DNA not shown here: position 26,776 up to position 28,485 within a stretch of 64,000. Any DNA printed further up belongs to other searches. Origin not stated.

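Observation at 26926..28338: Archaeal/eukaryote-type ADP-dependent sugar kinase in an alphaproteobacterium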

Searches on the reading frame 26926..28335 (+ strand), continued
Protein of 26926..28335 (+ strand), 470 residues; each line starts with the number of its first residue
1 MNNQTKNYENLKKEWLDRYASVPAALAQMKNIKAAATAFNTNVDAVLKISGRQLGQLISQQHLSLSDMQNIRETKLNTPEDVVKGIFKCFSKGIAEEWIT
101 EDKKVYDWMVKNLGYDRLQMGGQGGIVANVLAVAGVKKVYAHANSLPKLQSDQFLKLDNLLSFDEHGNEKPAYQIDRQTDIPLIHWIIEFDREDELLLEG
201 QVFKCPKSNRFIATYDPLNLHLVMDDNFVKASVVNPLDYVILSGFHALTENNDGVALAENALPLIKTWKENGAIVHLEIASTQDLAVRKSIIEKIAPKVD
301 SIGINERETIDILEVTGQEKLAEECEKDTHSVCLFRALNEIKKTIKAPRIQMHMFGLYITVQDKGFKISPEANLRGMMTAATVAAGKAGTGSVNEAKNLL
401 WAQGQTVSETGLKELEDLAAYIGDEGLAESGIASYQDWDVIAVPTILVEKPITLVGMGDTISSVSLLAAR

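Call 71: find_homologous_proteins(query=P0132, max_evalue=1e-20)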
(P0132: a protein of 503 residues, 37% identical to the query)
Query P0132 (503 aa): 68 proteins with E <= 1e-20 among 8000 candidates.
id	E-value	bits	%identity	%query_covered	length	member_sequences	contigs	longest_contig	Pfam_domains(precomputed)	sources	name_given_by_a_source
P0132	0.0e+0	1117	100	100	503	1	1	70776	PF04587.21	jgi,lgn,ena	-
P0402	1.7e-186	639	62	97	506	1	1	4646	PF04587.21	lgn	-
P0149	9.2e-74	267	36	90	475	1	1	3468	PF04587.21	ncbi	ncbi:MAG: ADP-dependent glucokinase/phosphofructokinase [Promethearchaeota archaeon]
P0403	7.9e-73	264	35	92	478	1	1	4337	PF04587.21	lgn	-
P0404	4.6e-70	255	35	92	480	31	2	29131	PF04587.21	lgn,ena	-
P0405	1.0e-69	254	33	93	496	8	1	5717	PF04587.21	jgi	-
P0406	1.6e-69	253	36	87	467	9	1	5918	PF04587.21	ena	-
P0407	2.4e-69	252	36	90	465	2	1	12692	PF04587.21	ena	-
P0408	3.5e-69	252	35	90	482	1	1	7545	PF04587.21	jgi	jgi:ADP-dependent phosphofructokinase/glucokinase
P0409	7.0e-69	251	36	90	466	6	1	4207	PF04587.21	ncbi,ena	-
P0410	9.2e-68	247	34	92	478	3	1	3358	PF04587.21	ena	-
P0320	2.2e-67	246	33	91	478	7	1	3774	PF04587.21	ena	-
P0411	5.3e-67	245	36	90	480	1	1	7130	PF04587.21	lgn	-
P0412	6.1e-66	241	34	92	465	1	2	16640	PF04587.21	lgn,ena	-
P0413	1.0e-65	240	33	93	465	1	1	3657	PF04587.21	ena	-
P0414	2.7e-65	239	33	91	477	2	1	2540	PF04587.21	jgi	-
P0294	9.1e-64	234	33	93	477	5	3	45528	PF04587.21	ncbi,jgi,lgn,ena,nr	ncbi:MAG TPA: ADP-dependent glucokinase/phosphofructokinase [Myxococcota bacterium]|jgi:ADP-dependen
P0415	2.6e-63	232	37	89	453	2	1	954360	PF04587.21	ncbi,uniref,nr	ncbi:ADP-specific glucokinase [Thermococcus sp. MV11]|uniref:ADP-specific glucokinase n=1 Tax=Thermo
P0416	5.3e-63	231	34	90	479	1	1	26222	PF04587.21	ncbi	-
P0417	1.2e-62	230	32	92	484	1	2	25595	PF04587.21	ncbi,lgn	ncbi:MAG: ADP-dependent glucokinase/phosphofructokinase [Candidatus Bathyarchaeia archaeon]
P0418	2.2e-62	229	34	90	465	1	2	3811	PF04587.21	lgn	-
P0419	2.3e-62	229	35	89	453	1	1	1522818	PF04587.21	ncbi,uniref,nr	ncbi:ADP-dependent glucokinase [Thermococcus sp. P6]|uniref:ADP-specific glucokinase n=1 Tax=Thermoc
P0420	2.6e-62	229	34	92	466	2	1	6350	PF04587.21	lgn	-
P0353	3.3e-62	229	32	92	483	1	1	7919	PF04587.21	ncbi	-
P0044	6.8e-62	228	35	90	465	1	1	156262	PF04587.21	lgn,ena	-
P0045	8.4e-62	228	34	90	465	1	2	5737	PF04587.21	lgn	-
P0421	1.2e-61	227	32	95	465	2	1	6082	PF04587.21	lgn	-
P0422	1.9e-61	226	35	92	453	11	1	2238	PF04587.21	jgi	-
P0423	5.1e-61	225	36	92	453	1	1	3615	PF04587.21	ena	-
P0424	5.9e-61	225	37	89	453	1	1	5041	PF04587.21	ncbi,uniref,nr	ncbi:ADP-specific glucokinase [Thermococcus sp.]|uniref:ADP-specific glucokinase n=1 Tax=Thermococcu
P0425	4.8e-60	222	35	89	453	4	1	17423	PF04587.21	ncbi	-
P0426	1.7e-59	220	36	91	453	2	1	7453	PF04587.21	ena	-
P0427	1.3e-58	217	34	92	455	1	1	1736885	PF04587.21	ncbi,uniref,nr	ncbi:ADP-specific glucokinase [Pyrococcus sp. ST04]|uniref:ADP-specific glucokinase n=1 Tax=Pyrococc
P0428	3.4e-58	216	35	89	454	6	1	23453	PF04587.21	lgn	-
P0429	2.7e-56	209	34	92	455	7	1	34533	PF04587.21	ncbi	ncbi:ADP-specific glucokinase [Thermococcus sp.]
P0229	2.8e-56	209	32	89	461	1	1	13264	PF04587.21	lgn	-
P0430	2.7e-55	206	32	90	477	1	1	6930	PF04587.21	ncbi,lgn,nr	ncbi:MAG: ADP-dependent glucokinase/phosphofructokinase [Bacteroidota bacterium]|nr:ADP-dependent gl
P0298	3.1e-55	206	33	88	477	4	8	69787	PF04587.21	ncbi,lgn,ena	-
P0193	6.4e-55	205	33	92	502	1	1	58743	PF04587.21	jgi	jgi:ADP-dependent phosphofructokinase/glucokinase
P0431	1.3e-54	204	35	89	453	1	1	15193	PF04587.21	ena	-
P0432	2.5e-53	200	33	89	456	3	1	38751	PF04587.21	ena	-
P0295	6.3e-53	198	32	88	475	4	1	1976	PF04587.21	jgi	-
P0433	5.4e-52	195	32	88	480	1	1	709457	PF04587.21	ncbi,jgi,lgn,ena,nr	ncbi:hypothetical protein KJ765_06775 [Candidatus Micrarchaeota archaeon]|nr:hypothetical protein [C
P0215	6.4e-52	195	34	88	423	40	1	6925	PF04587.21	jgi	-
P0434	9.9e-51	191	32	91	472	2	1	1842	PF04587.21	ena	-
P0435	5.5e-49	185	33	88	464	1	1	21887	PF04587.21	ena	-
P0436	5.9e-49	185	30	91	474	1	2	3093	PF04587.21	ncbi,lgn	ncbi:MAG: ADP-dependent glucokinase/phosphofructokinase [Candidatus Thorarchaeota archaeon]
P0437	1.9e-47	180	29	93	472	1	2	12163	PF04587.21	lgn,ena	-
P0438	7.9e-47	178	33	87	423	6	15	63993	PF04587.21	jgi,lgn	-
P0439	1.3e-45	174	29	86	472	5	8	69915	PF04587.21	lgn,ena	-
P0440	1.6e-44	171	29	93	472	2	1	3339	PF04587.21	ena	-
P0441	8.4e-43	165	31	93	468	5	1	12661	PF04587.21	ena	-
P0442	1.1e-41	161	28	93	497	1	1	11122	PF04587.21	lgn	-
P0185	1.9e-40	157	27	92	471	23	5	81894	PF04587.21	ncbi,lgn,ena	-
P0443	4.6e-40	156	28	87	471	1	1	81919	PF04587.21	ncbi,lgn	-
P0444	5.4e-40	156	29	89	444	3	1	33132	PF04587.21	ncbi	ncbi:ADP-specific phosphofructokinase [Methanocaldococcus sp.]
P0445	8.9e-40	155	29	88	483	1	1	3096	PF04587.21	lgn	-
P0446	1.6e-39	154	28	94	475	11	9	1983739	PF04587.21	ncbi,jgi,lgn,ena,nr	ncbi:MAG: hypothetical protein GX177_05315 [Firmicutes bacterium]|jgi:ADP-dependent phosphofructokin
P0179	2.0e-37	147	24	93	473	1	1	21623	PF04587.21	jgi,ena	-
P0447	2.6e-37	147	27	93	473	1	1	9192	PF04587.21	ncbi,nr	ncbi:hypothetical protein EU534_00050 [Candidatus Heimdallarchaeota archaeon]|nr:MAG: hypothetical p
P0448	5.1e-37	146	26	87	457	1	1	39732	PF04587.21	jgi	jgi:ADP-dependent phosphofructokinase/glucokinase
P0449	5.9e-36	142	27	87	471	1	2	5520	PF04587.21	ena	-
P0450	1.4e-35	141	25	87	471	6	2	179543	PF04587.21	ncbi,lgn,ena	-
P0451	1.6e-32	131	26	91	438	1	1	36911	PF04587.21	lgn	-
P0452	1.2e-31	128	31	88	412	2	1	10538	PF04587.21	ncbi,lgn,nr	ncbi:MAG: hypothetical protein HXS53_03045 [Theionarchaea archaeon]|nr:hypothetical protein [Theiona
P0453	1.5e-30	124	28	89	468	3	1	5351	PF04587.21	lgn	-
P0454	7.6e-29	119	30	80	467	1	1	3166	PF04587.21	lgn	-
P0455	5.0e-26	110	28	88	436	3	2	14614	PF04587.21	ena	-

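Call 72: find_encoding_contigs(protein=P0132, flank=10000, max_places=1)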
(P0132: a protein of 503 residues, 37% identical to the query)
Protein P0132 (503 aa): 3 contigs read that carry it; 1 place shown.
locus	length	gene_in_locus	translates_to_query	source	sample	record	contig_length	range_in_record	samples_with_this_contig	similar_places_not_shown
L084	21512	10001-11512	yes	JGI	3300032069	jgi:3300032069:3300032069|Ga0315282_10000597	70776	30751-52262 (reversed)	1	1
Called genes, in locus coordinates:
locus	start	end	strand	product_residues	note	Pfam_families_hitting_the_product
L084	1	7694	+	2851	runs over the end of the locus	PF07678:TED_complement (faint), PF13243:SQHop_cyclase_C, PF07705:CARDB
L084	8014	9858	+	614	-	PF05693:Glycogen_syn, PF08323:Glyco_transf_5 (weak), PF13692:Glyco_trans_1_4 (faint)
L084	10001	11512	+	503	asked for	PF04587:ADP_PFK_GK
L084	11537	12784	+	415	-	PF03065:Glyco_hydro_57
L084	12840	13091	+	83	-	PF01599:Ribosomal_S27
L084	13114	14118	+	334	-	PF00814:TsaD, PF22521:HypF_C_2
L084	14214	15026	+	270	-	-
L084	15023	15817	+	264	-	PF08843:AbiEii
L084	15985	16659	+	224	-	PF13238:AAA_18, PF13207:AAA_17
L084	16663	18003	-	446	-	PF13393:tRNA-synt_His, PF03129:HGTP_anticodon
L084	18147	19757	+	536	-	PF06418:CTP_synth_N, PF07722:Peptidase_C26 (faint), PF00117:GATase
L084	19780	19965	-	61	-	-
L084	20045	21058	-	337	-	PF00482:T2SSF (faint)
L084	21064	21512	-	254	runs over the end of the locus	PF00482:T2SSF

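Call 73: find_encoding_contigs(protein=P0358, flank=8000, max_places=1)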
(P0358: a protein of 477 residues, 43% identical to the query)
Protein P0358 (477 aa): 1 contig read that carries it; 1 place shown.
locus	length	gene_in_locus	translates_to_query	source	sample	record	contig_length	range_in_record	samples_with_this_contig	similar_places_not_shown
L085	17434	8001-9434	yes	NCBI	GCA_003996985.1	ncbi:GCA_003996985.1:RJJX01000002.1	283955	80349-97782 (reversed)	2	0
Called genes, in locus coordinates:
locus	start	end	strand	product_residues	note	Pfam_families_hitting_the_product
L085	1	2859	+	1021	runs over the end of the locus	PF00005:ABC_tran, PF19055:ABC2_membrane_7 (faint), PF01061:ABC2_membrane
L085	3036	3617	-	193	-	PF00578:AhpC-TSA, PF08534:Redoxin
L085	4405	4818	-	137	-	PF02566:OsmC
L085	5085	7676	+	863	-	PF02861:Clp_N, PF13191:AAA_16 (weak), PF00004:AAA, PF17871:AAA_lid_9, PF07724:AAA_2, PF00004:AAA, PF07728:AAA_5, PF10431:ClpB_D2-small, +8 more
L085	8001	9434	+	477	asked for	PF04587:ADP_PFK_GK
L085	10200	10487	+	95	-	PF06857:ACP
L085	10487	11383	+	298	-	PF03328:HpcH_HpaI, PF15617:C-C_Bond_Lyase, PF22484:DUF6986 (weak)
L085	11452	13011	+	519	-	PF04223:CitF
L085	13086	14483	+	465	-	PF03802:CitX, PF01874:CitG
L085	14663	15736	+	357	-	PF08218:Citrate_ly_lig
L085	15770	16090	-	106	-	PF04193:PQ-loop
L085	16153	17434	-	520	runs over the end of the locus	PF00072:Response_reg, PF07228:SpoIIE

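Call 75: search_protein_families(library=phrogs, proteins=[L081:11451-11954:+], max_evalue=0.001)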
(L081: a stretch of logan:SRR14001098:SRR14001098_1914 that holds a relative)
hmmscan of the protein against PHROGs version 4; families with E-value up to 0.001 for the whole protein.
L081:11451-11954:+ (168 aa): 0 families
